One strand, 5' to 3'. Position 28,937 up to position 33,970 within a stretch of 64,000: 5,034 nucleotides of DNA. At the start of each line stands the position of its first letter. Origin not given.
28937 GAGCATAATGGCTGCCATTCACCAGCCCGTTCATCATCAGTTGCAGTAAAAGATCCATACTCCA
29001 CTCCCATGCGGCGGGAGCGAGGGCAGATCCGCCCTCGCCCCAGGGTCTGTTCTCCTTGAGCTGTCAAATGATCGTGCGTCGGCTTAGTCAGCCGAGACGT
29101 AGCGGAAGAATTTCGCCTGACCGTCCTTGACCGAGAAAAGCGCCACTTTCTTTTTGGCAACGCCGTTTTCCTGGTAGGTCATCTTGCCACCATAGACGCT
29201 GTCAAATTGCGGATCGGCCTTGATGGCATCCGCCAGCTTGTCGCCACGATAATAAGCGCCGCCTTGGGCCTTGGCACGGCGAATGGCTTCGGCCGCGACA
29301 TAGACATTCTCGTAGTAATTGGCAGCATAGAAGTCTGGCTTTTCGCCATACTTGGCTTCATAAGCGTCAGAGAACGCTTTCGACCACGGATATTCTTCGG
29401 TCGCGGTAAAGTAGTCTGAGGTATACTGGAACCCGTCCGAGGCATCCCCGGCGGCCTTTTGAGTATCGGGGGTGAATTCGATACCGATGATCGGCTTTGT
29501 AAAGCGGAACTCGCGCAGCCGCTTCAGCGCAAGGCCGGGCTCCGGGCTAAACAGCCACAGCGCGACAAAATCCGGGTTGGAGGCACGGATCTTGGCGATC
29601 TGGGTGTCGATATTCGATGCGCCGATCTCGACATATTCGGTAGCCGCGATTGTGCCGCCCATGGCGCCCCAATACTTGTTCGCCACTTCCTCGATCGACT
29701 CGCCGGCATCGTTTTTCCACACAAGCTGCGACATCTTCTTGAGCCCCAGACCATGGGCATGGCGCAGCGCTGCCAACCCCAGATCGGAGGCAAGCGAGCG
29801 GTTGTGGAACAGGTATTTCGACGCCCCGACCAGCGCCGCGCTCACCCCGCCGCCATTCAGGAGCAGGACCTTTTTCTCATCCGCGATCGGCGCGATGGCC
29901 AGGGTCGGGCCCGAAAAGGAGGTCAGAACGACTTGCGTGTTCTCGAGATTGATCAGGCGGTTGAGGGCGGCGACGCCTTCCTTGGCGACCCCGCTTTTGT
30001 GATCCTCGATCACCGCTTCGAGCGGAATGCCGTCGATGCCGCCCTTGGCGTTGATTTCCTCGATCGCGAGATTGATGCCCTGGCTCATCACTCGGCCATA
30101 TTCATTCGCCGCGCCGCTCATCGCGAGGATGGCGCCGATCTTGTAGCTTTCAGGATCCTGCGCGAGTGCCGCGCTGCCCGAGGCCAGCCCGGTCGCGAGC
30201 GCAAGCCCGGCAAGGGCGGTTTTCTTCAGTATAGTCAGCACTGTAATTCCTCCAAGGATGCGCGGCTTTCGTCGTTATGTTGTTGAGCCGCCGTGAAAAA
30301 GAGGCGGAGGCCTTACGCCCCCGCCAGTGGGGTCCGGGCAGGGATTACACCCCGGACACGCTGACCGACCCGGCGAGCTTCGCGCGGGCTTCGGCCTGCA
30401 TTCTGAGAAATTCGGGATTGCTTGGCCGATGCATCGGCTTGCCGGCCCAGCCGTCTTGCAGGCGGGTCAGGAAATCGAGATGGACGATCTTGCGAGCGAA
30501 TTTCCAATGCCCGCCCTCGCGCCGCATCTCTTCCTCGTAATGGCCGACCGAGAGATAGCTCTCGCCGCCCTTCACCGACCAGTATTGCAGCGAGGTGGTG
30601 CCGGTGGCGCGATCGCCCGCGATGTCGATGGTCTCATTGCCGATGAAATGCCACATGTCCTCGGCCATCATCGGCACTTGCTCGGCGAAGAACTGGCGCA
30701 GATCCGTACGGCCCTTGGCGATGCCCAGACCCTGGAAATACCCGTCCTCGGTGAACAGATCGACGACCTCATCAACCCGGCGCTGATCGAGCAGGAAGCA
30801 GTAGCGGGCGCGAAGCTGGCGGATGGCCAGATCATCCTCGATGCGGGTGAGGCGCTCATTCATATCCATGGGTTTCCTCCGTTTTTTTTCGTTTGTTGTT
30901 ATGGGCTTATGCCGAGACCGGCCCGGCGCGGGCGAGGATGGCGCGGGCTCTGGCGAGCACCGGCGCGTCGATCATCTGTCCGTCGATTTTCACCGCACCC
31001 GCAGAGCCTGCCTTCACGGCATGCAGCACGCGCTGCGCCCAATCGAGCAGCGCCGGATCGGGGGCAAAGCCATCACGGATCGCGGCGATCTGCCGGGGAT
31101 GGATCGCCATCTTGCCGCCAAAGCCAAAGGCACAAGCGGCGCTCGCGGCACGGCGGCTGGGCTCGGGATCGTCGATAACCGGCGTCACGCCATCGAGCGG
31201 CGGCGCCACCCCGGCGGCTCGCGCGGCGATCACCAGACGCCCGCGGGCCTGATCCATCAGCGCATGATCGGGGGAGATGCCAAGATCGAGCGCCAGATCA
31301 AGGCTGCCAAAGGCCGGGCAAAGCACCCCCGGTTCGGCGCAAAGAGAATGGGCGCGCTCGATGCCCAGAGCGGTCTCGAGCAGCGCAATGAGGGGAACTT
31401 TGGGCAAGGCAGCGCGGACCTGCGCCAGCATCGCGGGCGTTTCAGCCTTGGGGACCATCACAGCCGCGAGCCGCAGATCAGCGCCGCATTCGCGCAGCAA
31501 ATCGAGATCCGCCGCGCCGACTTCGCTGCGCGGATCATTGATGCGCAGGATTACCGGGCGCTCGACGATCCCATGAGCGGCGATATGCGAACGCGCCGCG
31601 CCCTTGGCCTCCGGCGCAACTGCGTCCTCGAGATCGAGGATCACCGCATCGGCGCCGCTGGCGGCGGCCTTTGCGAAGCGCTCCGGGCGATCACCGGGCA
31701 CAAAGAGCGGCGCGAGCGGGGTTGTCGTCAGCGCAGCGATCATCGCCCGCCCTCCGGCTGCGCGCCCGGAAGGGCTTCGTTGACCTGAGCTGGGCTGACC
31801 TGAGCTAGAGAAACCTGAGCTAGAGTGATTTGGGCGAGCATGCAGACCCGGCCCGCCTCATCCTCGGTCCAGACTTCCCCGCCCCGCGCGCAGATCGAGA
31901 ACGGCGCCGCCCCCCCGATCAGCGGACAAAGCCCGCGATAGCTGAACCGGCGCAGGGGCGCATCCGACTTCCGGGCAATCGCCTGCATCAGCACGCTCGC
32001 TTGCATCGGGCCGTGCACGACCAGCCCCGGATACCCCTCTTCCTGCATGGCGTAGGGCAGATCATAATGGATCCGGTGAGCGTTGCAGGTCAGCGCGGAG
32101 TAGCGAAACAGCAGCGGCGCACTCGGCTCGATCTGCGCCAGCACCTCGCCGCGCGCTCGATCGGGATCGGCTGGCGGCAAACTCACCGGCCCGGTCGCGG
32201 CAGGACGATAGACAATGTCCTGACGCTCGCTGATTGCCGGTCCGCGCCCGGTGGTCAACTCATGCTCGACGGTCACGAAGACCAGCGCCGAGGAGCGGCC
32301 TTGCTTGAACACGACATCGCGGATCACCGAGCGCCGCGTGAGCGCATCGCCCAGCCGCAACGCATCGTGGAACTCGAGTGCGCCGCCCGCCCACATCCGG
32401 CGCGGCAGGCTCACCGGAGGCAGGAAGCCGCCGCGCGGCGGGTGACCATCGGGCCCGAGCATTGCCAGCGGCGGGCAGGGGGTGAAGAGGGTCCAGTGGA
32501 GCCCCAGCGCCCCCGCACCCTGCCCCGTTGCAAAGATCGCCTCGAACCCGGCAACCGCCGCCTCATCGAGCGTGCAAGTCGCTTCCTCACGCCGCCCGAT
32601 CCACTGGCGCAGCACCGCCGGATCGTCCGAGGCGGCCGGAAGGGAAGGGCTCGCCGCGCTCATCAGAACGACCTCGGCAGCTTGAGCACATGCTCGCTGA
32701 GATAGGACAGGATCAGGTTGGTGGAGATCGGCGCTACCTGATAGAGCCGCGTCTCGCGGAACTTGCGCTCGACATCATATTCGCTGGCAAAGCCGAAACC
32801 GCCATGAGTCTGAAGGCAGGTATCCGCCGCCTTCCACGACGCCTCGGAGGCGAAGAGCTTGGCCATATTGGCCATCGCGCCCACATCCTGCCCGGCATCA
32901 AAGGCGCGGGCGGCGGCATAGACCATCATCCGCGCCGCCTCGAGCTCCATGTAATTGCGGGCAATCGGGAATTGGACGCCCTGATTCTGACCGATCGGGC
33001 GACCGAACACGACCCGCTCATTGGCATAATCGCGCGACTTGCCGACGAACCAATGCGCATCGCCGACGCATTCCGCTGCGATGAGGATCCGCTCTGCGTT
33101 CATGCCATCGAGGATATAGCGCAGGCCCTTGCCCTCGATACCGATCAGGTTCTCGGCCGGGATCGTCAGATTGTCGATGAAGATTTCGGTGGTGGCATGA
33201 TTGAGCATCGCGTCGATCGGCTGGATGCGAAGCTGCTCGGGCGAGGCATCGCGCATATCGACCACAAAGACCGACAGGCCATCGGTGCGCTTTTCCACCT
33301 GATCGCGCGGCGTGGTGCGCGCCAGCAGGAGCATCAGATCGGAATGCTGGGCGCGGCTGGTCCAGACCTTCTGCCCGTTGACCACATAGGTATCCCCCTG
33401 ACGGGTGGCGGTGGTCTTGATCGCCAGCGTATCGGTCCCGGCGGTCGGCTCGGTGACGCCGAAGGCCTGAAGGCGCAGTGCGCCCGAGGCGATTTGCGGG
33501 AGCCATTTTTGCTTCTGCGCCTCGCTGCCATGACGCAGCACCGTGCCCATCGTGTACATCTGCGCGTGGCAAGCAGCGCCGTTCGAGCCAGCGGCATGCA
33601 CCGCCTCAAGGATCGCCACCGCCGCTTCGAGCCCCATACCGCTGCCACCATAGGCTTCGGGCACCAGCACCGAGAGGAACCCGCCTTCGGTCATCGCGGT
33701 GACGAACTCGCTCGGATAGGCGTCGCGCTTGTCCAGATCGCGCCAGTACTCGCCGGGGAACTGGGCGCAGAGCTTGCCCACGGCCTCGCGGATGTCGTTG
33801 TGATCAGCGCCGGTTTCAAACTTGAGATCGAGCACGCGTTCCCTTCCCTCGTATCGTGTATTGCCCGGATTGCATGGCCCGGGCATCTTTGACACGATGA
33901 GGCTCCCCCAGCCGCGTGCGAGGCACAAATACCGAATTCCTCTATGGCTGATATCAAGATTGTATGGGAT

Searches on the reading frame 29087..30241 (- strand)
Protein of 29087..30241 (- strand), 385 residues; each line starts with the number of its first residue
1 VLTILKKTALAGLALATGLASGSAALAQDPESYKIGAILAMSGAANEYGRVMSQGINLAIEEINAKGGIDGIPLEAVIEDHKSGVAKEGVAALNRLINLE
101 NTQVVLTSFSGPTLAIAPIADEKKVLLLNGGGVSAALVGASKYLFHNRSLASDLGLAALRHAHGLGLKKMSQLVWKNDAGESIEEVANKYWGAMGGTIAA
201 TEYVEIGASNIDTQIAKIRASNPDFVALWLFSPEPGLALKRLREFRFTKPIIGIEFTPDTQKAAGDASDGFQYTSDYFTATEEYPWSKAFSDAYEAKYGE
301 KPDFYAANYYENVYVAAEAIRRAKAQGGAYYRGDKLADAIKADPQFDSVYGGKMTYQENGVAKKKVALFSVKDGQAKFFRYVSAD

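Call 28: search_protein_families(library=ncbifam, proteins=[window:29087-30241:-], max_evalue=0.00001)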
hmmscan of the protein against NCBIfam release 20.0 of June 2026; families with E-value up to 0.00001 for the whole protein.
window:29087-30241:- (385 aa): 3 families
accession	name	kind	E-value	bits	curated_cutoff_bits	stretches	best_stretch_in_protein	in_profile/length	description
NF011933.0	PRK15404.1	subfamily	1.5e-27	96.6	477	1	16-363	13-351/370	high-affinity branched-chain amino acid ABC transporter substrate-binding protein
TIGR03669.1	urea_ABC_arch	equivalog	1.9e-12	46.9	494.8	1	34-126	2-94/375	urea ABC transporter substrate-binding protein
TIGR03407.1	urea_ABC_UrtA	exception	2.9e-11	42.9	492.75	1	34-375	2-344/361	urea ABC transporter substrate-binding protein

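Call 29: search_solved_structures(query=window:29087-30241:-)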
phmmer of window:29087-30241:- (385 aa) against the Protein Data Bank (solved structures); distinct sequences matched with E-value up to 0.001: 29.
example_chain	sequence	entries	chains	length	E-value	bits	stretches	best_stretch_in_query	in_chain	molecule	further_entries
4gnr_A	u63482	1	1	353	2.5e-26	95.8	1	31-330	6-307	ABC transporter substrate-binding protein-branched chain amino acid transport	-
3td9_A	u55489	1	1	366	1.8e-24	89.6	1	33-383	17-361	Branched chain amino acid ABC transporter, periplasmic amino acid-binding protein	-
8tg1_A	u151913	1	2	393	1.8e-15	60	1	26-325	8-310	Extracellular ligand-binding receptor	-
1z15_A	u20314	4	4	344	2.3e-14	56.4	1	32-360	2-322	Leu/Ile/Val-binding protein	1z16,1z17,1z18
1usg_A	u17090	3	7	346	3.3e-14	55.9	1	33-322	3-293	LEUCINE-SPECIFIC BINDING PROTEIN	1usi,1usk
2lbp_A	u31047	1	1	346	4.6e-14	55.4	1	33-322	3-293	LEUCINE-BINDING PROTEIN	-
2liv_A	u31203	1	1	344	8.2e-14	54.6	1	32-360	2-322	LEUCINE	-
4evq_A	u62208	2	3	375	1.9e-12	50.1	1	32-335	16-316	Putative ABC transporter subunit, substrate-binding component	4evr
3hut_A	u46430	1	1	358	2.6e-12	49.6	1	35-358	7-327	putative branched-chain amino acid ABC transporter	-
4ey3_A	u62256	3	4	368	6.8e-12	48.2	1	31-341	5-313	Twin-arginine translocation pathway signal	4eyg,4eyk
8z0g_A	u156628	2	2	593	1.5e-11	47.1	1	43-360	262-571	Leu/Ile/Val-binding protein,Leu/Ile/Val-binding protein,mNeonGreen | NeIle,Leu/Ile/Val-binding protein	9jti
4q6w_A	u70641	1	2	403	3.2e-10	42.8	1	12-119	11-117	Putative leu/ile/val-binding protein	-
4nqr_A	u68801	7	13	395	7e-10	41.6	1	26-322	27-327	Amino acid/amide ABC transporter substrate-binding protein, HAAT family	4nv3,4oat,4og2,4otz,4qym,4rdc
4obb_A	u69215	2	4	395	1.1e-09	40.9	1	26-322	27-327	Amino acid/amide ABC transporter substrate-binding protein, HAAT family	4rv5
3h5l_A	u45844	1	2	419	1.3e-09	40.7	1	22-125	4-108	putative Branched-chain amino acid ABC transporter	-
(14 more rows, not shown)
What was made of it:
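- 25713..30241 (-): Lower operon: LivK-type ABC transporter (binding protein 29084-30241, permease 28128-28994, permease-ATPase fusion 26420-28153, ATPase 25713-26423). NCBIfam and PDB relatives are branched-chain-amino-acid-type binding proteins (calls 28, 29).
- Tried and rejected: Binding-protein specificity from solved homologues (call 29).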

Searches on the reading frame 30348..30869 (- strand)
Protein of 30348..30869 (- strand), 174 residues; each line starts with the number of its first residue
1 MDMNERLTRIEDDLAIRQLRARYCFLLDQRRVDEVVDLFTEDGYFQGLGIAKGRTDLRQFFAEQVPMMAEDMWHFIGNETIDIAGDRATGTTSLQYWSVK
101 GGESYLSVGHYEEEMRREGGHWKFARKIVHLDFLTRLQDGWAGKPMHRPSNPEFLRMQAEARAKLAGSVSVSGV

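Call 28: search_protein_families(library=ncbifam, proteins=[window:30348-30869:-], max_evalue=0.00001)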
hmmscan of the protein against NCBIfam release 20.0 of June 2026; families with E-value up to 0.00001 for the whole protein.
window:30348-30869:- (174 aa): 1 family
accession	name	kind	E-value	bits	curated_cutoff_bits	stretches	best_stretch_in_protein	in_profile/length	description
NF041685.1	ant_diox_AndAd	equivalog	6.8e-06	25.8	230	0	14-46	6-38/155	anthranilate 1,2-dioxygenase small subunit AndAd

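Call 36: search_protein_families(library=pfam, proteins=[window:30348-30869:-], max_evalue=0.00001)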
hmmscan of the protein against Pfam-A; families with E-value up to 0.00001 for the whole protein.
window:30348-30869:- (174 aa): 1 family
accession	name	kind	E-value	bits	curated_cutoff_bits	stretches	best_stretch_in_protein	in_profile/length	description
PF13577.12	SnoaL_4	-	2.8e-27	95.6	24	1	9-126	2-124/126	SnoaL-like domain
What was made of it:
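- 30345..30869 (-): Lower operon: SnoaL_4 (NTF2-fold) protein, 174 aa, role unknown. Pfam SnoaL_4, 96 bits (call 36).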

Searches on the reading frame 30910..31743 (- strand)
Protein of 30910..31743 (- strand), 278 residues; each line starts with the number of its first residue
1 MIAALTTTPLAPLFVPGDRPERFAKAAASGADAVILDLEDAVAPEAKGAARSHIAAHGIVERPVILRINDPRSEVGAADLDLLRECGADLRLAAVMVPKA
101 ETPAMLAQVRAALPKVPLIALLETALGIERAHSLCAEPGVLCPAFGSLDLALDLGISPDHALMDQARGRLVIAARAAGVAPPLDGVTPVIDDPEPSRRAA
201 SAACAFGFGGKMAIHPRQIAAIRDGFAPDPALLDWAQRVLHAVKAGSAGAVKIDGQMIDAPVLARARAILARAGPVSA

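Call 28: search_protein_families(library=ncbifam, proteins=[window:30910-31743:-], max_evalue=0.00001)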
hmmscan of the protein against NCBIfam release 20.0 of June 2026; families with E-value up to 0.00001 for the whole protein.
window:30910-31743:- (278 aa): 2 families
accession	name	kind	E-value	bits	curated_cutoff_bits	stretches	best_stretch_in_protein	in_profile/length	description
NF038242.1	RipC_Ccl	equivalog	1.9e-44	152.2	375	1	13-273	5-268/268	itaconate degradation C-C-lyase RipC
TIGR01588.1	citE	equivalog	2.5e-30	105.5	443.4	1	13-272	7-282/288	citrate (pro-3S)-lyase subunit beta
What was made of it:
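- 30907..31743 (-): Lower operon gene 3: HpcH/CitE-family acyl-CoA lyase, citramalyl-CoA-lyase-like, 278 aa; 4-bp overlap with gene 2. The nearest NCBIfam model is RipC/Ccl, 152 bits, below the cut-off of 375 (call 28).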

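Call 36: search_protein_families(library=pfam, proteins=[window:30910-31743:-], max_evalue=0.00001)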
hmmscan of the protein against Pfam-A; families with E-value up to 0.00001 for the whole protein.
window:30910-31743:- (278 aa): 2 families
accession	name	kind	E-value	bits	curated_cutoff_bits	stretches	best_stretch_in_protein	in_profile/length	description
PF03328.21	HpcH_HpaI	-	2.3e-32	112.5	25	1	13-216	4-221/221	HpcH/HpaI aldolase/citrate lyase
PF15617.12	C-C_Bond_Lyase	-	5.3e-07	29.5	28.4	0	205-273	247-315/320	C-C_Bond_Lyase of the TIM-Barrel fold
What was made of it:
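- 30907..31743 (-): Pfam HpcH_HpaI (call 36).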

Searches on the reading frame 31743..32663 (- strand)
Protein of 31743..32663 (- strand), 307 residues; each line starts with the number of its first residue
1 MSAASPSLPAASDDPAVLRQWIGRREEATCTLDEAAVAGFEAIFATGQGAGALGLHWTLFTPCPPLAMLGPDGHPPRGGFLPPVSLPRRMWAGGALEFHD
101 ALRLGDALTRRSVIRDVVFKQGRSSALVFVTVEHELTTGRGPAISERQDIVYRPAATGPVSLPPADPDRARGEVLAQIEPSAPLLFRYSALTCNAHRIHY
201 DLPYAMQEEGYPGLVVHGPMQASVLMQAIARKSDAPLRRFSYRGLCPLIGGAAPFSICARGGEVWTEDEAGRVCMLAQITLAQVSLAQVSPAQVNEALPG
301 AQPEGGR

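Call 28: search_protein_families(library=ncbifam, proteins=[window:31743-32663:-], max_evalue=0.00001)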
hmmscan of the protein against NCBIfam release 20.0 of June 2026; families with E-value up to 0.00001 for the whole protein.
window:31743-32663:- (307 aa): 0 families

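Call 36: search_protein_families(library=pfam, proteins=[window:31743-32663:-], max_evalue=0.00001)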
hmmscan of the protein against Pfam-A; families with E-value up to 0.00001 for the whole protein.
window:31743-32663:- (307 aa): 1 family
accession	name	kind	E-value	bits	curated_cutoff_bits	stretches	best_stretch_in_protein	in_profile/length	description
PF13452.11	FAS1_DH_region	-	7.4e-10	39.5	22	1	81-145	67-130/132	FAS1-like, dehydratase domain region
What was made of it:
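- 31740..32663 (-): Lower operon gene 2: itaconyl-CoA hydratase-like (Ich-like) protein, 307 aa. Pfam FAS1_DH_region (call 36).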

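Call 41: search_solved_structures(query=window:31743-32663:-, max_evalue=0.01)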
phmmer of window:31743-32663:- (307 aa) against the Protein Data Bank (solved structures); distinct sequences matched with E-value up to 0.01: 2.
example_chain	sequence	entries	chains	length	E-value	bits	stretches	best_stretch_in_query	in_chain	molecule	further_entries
8huc_A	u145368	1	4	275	5.1e-57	196.5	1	18-271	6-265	MaoC_dehydrat_N domain-containing protein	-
8khg_A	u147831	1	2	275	5.9e-57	196.3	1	18-271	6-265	Itaconyl-CoA hydratase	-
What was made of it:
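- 31740..32663 (-): PDB 8khg 'Itaconyl-CoA hydratase', 196 bits, E 6e-57 (call 41).
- On Pseudomonas-type itaconate/methylsuccinate cluster: Window 31740-32663 against PDB 8khg 'Itaconyl-CoA hydratase': 196 bits, E 6e-57, covering residues 18-271 (call 41).
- The Ich-like protein hits PDB 8khg at 196 bits (call 41).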

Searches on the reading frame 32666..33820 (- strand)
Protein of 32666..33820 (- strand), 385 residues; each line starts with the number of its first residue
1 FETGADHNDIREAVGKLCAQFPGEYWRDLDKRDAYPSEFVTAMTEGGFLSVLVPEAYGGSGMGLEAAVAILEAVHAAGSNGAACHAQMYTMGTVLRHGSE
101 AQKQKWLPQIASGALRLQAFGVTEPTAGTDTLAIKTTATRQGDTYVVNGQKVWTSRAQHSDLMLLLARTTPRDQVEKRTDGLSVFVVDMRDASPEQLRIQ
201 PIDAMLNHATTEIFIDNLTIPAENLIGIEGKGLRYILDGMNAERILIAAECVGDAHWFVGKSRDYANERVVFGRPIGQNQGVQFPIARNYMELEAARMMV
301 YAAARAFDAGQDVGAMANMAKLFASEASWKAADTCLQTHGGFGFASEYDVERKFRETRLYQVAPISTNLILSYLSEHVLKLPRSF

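Call 28: search_protein_families(library=ncbifam, proteins=[window:32666-33820:-], max_evalue=0.00001)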
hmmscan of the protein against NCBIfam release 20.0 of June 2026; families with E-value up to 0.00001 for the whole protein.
window:32666-33820:- (385 aa): 22 families
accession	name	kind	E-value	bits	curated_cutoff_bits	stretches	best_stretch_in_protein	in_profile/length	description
NF042972.1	AcrlCoAredClosAcrC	equivalog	2.4e-71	240.4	640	1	6-360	8-358/378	acryloyl-CoA reductase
NF045552.1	GlutCoADH_Des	equivalog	1.6e-68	231.6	470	1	5-370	7-371/387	glutaryl-CoA dehydrogenase Acd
NF008997.0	PRK12341.1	equivalog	2.4e-61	207.9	537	1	18-374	21-371/382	acyl-CoA dehydrogenase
NF042439.1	SulpropCoADesulf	equivalog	9.4e-59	199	600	1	28-380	18-372/379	3-sulfinopropanoyl-CoA desulfinase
NF043006.1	CyhCrbnylCoADH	equivalog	9.2e-55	186.2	650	1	29-362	30-359/380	cyclohexane-1-carbonyl-CoA dehydrogenase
NF002885.1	PRK03354.1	equivalog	1.6e-52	178.8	540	1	24-379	27-374/378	crotonobetainyl-CoA dehydrogenase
NF045652.1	ProlPCPDhRedW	equivalog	9.6e-50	169.5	650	1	44-345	41-341/376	L-prolyl-[peptidyl-carrier protein] dehydrogenase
NF053553.1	prodigi_MBC_PigA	equivalog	1.6e-47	162.5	500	1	41-354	43-355/381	prodigiosin MBC biosynthesis dehydrogenase PigA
NF058590.1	AcCoDHFadEBacil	equivalog_domain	6.4e-47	160.3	600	1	40-361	59-393/586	acyl-CoA dehydrogenase FadE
TIGR03207.1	cyc_hxne_CoA_dh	equivalog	7.8e-47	159.8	575.35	1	26-368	24-361/372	cyclohexanecarboxyl-CoA dehydrogenase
TIGR03204.1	pimC_large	equivalog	3.5e-34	118.4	623.85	1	47-351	53-349/395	pimeloyl-CoA dehydrogenase large subunit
TIGR03203.1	pimD_small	equivalog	6.6e-26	91.3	652.7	1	41-357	44-355/378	pimeloyl-CoA dehydrogenase small subunit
NF052270.1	Staph_DH_FadE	equivalog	2.7e-23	82.4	600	1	91-356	114-371/400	acyl-CoA dehydrogenase FadE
NF007000.1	PRK09463.1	subfamily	2e-22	79.3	600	1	26-345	65-399/726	acyl-CoA dehydrogenase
NF009586.0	PRK13026.1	subfamily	8.5e-19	67.3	608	1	30-344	104-433/777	acyl-CoA dehydrogenase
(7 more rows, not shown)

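Call 36: search_protein_families(library=pfam, proteins=[window:32666-33820:-], max_evalue=0.00001)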
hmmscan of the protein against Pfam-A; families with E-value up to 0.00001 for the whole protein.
window:32666-33820:- (385 aa): 4 families
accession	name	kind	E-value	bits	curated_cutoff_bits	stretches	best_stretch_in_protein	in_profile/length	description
PF00441.29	Acyl-CoA_dh_1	-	5.7e-37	127.6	22.4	1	230-362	1-133/150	Acyl-CoA dehydrogenase, C-terminal domain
PF02771.21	Acyl-CoA_dh_N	-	7.1e-23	81.6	22.9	1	6-113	3-112/113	Acyl-CoA dehydrogenase, N-terminal domain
PF02770.24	Acyl-CoA_dh_M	-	1.7e-20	73.4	33.3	1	119-217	1-96/97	Acyl-CoA dehydrogenase, middle domain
PF08028.16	Acyl-CoA_dh_2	-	2.5e-15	57.4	22.7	1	246-358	2-124/134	Acyl-CoA dehydrogenase, C-terminal domain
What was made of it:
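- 32663..33928 (-): Lower operon gene 1: acyl-CoA dehydrogenase, Mcd-like (start uncertain, probably about 33835). Pfam Acyl-CoA_dh_N/M/1 (call 36).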
